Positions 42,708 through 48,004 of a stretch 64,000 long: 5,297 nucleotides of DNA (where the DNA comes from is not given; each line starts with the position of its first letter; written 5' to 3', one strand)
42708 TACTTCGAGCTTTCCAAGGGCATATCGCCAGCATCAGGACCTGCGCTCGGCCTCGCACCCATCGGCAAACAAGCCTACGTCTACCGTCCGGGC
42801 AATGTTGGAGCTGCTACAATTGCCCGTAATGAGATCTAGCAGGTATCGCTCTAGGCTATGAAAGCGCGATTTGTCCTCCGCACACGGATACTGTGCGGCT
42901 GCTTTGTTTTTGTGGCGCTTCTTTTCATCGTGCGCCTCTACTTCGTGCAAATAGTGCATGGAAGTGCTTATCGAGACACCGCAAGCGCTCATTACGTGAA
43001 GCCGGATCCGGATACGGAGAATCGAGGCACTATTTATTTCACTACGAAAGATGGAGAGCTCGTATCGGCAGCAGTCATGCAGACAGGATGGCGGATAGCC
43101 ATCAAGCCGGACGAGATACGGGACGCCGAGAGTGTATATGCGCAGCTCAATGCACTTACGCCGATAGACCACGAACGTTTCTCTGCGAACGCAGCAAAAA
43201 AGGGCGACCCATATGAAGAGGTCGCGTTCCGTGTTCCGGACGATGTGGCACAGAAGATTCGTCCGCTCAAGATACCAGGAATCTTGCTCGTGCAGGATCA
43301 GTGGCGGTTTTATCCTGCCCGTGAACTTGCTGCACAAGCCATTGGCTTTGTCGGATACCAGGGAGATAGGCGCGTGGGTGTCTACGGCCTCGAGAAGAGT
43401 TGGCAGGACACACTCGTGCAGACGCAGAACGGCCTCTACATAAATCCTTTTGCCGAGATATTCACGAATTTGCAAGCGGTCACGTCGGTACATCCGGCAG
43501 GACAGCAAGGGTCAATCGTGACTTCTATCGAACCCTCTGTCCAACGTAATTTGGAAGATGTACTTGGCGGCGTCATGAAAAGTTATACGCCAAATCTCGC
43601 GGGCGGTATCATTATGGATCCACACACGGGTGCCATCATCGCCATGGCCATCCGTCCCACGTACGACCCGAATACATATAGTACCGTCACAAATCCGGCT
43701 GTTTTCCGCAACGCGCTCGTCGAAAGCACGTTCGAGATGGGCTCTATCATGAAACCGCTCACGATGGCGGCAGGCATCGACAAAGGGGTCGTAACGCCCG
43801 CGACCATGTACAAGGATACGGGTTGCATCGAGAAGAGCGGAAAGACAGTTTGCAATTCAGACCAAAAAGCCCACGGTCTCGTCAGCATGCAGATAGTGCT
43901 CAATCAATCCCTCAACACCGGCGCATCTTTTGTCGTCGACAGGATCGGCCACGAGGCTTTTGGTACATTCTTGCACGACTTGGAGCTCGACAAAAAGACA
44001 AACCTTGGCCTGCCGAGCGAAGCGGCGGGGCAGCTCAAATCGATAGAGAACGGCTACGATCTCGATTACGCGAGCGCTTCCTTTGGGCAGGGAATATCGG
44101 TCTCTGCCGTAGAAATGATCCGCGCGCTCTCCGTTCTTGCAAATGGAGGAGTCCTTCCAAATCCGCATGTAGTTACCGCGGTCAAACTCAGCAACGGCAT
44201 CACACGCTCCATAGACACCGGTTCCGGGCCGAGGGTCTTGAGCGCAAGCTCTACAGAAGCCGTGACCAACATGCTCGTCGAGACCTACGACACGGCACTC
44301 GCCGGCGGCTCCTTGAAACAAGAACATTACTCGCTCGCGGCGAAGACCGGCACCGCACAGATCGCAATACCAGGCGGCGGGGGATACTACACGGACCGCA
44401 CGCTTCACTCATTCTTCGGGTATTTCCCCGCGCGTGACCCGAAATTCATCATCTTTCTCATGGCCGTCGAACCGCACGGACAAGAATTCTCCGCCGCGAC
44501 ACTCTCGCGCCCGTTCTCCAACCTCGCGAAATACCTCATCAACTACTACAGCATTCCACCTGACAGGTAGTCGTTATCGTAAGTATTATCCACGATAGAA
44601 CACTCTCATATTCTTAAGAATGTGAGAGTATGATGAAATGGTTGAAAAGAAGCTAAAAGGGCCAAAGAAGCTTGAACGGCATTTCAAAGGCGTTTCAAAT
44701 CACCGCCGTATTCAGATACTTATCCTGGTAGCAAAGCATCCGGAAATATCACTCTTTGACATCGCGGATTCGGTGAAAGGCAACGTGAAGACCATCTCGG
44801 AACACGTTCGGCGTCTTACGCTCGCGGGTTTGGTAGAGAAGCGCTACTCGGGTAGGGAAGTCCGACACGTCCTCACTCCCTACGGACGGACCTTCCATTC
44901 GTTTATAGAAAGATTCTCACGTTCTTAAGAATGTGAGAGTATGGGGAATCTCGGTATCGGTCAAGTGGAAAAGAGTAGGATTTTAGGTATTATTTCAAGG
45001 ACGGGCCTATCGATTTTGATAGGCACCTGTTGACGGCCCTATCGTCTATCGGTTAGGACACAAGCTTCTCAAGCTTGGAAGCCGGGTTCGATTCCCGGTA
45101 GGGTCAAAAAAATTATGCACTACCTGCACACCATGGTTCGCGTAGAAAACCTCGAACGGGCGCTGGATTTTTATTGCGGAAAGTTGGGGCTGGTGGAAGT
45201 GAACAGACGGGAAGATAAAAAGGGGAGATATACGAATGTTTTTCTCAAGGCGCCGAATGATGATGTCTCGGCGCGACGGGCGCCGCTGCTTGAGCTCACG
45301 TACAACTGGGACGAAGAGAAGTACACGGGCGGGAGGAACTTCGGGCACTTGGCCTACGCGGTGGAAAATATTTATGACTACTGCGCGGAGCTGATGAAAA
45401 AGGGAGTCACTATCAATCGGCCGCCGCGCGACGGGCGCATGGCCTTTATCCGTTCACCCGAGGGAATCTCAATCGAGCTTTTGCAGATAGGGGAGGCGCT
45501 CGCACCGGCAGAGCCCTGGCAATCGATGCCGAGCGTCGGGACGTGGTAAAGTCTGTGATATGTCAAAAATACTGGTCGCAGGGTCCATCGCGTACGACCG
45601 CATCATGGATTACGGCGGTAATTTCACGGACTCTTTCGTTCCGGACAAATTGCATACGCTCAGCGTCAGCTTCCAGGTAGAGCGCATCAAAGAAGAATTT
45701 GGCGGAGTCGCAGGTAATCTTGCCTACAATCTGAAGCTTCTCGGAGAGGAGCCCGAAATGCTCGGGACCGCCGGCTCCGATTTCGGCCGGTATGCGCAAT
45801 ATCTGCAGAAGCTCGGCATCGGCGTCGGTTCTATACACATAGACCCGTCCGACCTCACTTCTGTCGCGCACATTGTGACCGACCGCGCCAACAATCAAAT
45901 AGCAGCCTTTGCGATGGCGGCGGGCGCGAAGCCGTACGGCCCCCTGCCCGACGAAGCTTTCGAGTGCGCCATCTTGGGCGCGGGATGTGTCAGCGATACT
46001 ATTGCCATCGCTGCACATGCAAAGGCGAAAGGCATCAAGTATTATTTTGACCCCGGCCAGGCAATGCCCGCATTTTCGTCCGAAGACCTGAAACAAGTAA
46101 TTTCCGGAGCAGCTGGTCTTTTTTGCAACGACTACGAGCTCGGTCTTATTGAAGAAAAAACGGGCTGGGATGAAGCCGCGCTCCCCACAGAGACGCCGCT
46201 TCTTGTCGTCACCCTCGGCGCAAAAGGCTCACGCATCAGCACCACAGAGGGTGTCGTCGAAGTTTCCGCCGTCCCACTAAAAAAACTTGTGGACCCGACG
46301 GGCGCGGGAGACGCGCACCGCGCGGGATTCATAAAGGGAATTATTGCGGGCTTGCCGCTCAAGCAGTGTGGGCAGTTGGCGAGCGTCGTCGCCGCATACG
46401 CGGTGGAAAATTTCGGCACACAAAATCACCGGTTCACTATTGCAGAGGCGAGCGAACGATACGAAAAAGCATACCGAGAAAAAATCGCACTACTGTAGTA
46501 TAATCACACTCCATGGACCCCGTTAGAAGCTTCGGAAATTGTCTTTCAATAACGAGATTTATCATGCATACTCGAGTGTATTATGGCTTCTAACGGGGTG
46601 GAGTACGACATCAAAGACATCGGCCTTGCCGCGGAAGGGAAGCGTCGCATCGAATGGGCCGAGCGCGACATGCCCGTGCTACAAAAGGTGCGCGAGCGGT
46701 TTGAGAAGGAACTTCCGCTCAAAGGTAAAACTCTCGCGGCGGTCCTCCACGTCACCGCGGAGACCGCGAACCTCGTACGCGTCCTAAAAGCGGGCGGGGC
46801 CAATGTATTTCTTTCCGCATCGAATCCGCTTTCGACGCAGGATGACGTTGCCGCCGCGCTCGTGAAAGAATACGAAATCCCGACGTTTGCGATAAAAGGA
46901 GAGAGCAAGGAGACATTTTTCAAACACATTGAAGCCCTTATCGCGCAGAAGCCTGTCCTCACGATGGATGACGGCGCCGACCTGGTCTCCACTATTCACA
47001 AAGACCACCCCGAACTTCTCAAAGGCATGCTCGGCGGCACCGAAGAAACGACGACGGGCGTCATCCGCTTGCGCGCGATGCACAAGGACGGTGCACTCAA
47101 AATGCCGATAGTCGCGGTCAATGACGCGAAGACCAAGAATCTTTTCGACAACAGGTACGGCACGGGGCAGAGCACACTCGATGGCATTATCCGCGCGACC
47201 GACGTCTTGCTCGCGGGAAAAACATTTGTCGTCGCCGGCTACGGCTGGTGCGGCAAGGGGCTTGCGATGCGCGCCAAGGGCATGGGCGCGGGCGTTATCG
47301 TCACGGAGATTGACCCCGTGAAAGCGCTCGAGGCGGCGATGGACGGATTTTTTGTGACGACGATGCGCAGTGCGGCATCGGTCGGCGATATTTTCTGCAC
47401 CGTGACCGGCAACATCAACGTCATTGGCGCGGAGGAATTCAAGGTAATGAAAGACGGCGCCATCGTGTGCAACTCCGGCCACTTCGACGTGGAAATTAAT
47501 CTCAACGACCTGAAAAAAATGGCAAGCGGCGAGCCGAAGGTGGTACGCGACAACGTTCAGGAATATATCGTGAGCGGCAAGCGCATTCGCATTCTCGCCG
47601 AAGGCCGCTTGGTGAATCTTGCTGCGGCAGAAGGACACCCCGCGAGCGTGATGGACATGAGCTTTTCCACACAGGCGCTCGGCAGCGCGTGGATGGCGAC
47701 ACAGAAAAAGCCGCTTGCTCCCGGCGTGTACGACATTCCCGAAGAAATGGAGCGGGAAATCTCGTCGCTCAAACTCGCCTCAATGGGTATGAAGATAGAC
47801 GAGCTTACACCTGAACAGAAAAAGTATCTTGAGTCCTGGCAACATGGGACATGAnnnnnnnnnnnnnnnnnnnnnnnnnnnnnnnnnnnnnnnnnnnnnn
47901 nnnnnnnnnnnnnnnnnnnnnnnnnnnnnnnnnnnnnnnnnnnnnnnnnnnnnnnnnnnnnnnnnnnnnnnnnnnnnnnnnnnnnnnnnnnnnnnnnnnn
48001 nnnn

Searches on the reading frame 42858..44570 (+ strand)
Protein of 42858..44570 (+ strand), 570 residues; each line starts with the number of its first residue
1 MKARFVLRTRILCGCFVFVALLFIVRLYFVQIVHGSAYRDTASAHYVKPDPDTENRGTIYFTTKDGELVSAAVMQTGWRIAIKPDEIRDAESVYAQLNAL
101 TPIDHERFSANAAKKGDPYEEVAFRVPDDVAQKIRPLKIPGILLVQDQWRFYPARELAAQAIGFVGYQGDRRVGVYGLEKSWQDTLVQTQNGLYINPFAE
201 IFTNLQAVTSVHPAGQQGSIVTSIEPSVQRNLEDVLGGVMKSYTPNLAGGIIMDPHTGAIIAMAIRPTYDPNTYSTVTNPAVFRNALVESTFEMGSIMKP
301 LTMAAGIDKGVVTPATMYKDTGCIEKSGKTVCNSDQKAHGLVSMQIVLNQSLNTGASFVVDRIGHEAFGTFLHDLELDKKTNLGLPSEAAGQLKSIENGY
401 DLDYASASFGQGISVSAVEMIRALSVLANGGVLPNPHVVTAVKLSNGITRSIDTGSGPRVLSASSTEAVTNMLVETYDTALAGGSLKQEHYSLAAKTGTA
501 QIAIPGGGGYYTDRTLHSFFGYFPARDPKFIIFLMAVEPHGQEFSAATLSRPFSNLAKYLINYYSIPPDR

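Call 64: search_protein_families(library=pfam, proteins=[window:42858-44570:+], max_evalue=0.0001)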
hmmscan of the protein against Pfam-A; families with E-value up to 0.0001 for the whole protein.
window:42858-44570:+ (570 aa): 2 families
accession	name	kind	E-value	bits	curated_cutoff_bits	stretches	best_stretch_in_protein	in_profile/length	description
PF00905.27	Transpeptidase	-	4.9e-59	200.4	22.1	1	251-543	4-283/299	Penicillin binding protein transpeptidase domain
PF03717.20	PBP_dimer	-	1.8e-06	28.9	24.4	1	56-186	6-158/180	Penicillin-binding Protein dimerisation domain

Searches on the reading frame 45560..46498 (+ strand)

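Call 64: search_protein_families(library=pfam, proteins=[window:45560-46498:+], max_evalue=0.0001)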
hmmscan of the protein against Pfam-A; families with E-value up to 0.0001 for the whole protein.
window:45560-46498:+ (312 aa): 1 family
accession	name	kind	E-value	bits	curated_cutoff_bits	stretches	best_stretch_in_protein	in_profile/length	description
PF00294.29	PfkB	-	3.9e-42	145.1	25.8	1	3-289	3-297/302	pfkB family carbohydrate kinase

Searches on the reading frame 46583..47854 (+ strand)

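Call 64: search_protein_families(library=pfam, proteins=[window:46583-47854:+], max_evalue=0.0001)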
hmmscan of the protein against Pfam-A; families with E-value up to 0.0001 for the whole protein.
window:46583-47854:+ (423 aa): 3 families
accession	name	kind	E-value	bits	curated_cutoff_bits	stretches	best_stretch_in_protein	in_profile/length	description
PF05221.23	AdoHcyase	-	9.1e-60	202.7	25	2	7-140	1-138/299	S-adenosyl-L-homocysteine hydrolase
PF00670.27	AdoHcyase_NAD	-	8.9e-53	179.2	27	1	190-350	1-161/162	S-adenosyl-L-homocysteine hydrolase, NAD binding domain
PF02826.25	2-Hacid_dh_C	-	1.1e-07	31.8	25.1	1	210-299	34-127/178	D-isomer specific 2-hydroxyacid dehydrogenase, NAD binding domain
